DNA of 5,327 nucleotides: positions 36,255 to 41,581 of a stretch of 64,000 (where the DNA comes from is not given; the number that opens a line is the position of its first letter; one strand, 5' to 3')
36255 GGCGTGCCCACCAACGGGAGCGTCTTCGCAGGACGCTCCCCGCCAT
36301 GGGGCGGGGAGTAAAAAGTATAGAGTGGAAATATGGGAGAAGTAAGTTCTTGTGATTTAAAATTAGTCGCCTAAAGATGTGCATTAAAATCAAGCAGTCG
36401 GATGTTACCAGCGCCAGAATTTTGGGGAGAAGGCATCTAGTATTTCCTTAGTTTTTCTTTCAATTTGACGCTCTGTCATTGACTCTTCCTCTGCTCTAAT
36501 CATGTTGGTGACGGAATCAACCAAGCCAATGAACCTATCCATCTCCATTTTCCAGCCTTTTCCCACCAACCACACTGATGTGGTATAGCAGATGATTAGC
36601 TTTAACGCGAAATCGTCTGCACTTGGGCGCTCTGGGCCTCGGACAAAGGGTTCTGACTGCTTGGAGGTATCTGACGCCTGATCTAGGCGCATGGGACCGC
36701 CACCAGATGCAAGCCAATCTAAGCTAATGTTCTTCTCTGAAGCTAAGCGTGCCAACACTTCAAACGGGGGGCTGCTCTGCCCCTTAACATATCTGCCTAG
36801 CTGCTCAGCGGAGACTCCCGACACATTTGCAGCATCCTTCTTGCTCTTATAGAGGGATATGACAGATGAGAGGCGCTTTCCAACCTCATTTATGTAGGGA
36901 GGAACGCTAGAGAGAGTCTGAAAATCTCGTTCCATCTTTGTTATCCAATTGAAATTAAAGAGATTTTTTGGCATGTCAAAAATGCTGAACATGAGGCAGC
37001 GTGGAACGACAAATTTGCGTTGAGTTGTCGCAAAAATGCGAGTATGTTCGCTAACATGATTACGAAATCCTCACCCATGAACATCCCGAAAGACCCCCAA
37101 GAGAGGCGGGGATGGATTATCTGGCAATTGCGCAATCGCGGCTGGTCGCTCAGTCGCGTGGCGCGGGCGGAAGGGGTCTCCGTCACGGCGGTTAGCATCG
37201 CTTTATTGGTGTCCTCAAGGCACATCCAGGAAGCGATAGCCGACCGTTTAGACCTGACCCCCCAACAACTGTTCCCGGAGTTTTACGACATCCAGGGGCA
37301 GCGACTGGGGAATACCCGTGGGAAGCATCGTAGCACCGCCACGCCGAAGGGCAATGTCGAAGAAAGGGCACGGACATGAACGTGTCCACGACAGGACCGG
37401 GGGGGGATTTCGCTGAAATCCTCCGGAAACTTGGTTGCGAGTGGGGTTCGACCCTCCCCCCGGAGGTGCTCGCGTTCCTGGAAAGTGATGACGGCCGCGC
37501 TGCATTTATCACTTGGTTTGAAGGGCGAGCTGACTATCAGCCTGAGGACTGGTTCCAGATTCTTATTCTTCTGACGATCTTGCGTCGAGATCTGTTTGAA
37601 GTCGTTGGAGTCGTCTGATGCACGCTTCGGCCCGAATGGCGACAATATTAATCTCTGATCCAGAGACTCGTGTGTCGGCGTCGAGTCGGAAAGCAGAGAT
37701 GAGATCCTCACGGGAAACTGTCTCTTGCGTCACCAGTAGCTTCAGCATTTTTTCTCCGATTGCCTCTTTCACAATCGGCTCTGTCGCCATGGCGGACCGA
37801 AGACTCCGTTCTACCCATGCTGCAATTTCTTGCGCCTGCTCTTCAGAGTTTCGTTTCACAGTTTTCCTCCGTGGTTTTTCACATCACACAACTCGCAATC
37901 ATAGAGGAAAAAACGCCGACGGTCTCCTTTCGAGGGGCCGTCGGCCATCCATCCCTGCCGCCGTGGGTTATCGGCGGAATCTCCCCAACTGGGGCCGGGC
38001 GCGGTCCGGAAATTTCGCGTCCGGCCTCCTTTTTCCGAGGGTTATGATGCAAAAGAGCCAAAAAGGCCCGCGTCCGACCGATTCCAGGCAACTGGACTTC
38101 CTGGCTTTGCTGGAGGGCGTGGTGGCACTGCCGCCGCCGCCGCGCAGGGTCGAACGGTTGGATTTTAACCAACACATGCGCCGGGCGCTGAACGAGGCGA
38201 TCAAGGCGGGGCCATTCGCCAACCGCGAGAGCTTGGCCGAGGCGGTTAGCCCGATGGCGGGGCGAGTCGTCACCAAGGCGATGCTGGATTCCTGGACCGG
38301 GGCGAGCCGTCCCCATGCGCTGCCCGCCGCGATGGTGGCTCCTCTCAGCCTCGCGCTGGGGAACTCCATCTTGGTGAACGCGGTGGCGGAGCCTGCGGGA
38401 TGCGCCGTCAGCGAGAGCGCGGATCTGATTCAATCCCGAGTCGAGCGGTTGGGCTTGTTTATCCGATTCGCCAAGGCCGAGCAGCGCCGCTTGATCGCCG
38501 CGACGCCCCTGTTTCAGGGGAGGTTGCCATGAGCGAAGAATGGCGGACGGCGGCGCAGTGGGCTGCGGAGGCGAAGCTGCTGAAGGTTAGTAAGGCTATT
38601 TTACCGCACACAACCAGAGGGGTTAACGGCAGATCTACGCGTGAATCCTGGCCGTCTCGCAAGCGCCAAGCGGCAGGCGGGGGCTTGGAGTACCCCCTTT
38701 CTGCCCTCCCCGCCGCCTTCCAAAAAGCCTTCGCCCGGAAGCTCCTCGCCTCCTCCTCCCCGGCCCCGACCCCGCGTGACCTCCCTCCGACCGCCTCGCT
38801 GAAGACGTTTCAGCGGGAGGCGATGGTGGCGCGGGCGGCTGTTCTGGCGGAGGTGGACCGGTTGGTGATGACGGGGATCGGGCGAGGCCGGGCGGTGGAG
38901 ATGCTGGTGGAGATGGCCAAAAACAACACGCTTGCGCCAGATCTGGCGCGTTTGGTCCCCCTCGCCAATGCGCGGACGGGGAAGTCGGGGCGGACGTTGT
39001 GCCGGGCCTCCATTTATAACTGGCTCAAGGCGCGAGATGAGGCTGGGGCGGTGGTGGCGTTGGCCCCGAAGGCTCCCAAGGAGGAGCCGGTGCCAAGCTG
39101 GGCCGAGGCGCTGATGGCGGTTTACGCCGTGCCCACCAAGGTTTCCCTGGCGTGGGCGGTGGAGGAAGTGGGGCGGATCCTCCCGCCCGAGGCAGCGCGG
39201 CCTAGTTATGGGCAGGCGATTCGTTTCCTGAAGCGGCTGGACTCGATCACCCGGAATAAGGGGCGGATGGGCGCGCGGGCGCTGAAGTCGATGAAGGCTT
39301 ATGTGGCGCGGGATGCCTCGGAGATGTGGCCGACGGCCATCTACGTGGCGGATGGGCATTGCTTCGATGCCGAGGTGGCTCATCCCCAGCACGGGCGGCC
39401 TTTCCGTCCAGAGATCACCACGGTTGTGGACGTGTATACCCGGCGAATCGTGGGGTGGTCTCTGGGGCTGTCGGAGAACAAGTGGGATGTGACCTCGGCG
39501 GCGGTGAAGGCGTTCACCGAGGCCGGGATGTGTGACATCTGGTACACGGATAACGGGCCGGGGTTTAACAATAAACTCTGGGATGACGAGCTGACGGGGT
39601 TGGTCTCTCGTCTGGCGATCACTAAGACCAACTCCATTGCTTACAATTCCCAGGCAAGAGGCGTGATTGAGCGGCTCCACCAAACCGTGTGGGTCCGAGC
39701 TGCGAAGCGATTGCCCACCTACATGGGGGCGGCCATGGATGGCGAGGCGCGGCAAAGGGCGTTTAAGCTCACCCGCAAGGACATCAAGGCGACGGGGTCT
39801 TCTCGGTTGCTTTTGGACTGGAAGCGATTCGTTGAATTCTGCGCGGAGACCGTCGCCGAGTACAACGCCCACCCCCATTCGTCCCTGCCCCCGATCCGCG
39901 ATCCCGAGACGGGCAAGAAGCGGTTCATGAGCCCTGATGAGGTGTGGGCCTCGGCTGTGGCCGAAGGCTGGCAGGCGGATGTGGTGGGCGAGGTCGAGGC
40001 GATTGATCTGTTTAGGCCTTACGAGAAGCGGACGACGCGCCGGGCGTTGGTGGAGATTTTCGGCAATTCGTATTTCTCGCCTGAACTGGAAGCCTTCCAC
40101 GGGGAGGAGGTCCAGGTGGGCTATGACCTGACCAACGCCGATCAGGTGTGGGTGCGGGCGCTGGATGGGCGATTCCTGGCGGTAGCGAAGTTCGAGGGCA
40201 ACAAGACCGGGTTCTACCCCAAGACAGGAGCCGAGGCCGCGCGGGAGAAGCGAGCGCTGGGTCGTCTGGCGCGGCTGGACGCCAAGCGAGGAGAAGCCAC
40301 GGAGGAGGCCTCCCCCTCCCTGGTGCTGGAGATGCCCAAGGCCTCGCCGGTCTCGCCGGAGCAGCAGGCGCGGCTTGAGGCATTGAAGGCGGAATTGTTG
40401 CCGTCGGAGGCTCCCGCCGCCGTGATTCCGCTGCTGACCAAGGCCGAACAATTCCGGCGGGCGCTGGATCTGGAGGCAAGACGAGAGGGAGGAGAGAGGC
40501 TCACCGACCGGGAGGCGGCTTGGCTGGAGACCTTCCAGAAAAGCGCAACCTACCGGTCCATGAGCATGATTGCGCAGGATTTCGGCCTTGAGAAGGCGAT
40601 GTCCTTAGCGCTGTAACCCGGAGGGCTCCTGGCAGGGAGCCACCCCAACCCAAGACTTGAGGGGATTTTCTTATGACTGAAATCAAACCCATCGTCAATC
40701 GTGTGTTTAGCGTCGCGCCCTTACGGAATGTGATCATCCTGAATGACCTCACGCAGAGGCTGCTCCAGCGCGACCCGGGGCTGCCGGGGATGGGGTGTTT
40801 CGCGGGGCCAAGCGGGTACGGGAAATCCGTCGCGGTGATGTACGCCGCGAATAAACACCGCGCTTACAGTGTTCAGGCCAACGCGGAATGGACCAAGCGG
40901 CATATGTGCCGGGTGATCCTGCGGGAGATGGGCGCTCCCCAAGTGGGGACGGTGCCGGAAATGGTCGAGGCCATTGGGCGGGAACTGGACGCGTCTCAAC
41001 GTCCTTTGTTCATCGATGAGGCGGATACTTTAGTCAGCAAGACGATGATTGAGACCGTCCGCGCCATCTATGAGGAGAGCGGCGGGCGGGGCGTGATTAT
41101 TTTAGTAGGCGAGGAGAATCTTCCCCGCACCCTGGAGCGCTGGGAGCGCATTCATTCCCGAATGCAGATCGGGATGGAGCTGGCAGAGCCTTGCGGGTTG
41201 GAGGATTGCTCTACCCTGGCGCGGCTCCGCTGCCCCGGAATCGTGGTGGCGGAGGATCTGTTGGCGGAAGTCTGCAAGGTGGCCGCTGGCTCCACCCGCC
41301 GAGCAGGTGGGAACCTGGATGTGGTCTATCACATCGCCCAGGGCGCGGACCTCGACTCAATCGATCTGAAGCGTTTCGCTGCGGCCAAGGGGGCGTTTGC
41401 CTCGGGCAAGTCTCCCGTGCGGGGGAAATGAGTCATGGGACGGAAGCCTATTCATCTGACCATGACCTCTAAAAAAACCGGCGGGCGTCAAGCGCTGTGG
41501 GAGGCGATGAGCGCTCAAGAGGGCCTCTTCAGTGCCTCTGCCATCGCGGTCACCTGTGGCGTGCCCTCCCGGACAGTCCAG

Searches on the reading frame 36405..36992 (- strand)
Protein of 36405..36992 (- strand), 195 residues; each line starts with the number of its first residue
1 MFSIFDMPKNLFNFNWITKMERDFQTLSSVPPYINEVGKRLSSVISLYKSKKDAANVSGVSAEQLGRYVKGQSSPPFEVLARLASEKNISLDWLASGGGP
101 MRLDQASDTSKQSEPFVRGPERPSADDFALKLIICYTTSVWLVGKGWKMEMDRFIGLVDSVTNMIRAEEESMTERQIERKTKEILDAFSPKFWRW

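Call 23: search_protein_families(library=pfam, proteins=[window:36405-36992:-], max_evalue=0.001)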
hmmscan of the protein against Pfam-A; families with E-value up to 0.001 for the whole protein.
window:36405-36992:- (195 aa): 2 families
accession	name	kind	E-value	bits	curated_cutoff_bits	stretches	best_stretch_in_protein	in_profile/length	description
PF01381.28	HTH_3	-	7.9e-07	29.5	23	1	49-94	10-55/55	Helix-turn-helix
PF07022.19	Phage_CI_repr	-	0.00016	22.3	22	1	49-102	11-65/65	Bacteriophage CI repressor helix-turn-helix domain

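Call 71: search_protein_families(library=padloc, proteins=[window:36405-36992:-], max_evalue=0.001)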
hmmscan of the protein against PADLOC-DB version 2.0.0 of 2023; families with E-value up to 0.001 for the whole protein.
window:36405-36992:- (195 aa): 0 families

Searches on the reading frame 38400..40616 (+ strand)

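Call 49: search_protein_families(library=pfam, proteins=[window:38400-40616:+], max_evalue=0.001)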
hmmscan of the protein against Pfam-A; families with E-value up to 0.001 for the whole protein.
window:38400-40616:+ (738 aa): 3 families
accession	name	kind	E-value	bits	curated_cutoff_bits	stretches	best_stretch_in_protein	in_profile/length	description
PF09299.17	Mu-transpos_C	-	4.6e-18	65.4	21.7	1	536-594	2-60/61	Mu transposase, C-terminal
PF00665.32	rve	-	8.9e-08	32.8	32.6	1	338-417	25-102/102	Integrase core domain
PF02316.22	HTH_Tnp_Mu_1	-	3.2e-05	24.7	23.3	1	68-114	9-58/134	Mu DNA-binding domain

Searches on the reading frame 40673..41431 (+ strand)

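Call 49: search_protein_families(library=pfam, proteins=[window:40673-41431:+], max_evalue=0.001)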
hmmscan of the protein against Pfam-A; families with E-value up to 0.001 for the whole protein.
window:40673-41431:+ (252 aa): 2 families
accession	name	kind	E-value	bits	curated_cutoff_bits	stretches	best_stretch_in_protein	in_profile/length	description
PF13401.12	AAA_22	-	2e-14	54.4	27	1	39-153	6-129/130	AAA domain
PF00004.35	AAA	-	4.6e-05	24.3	21.2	1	42-165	2-124/131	ATPase family associated with various cellular activities (AAA)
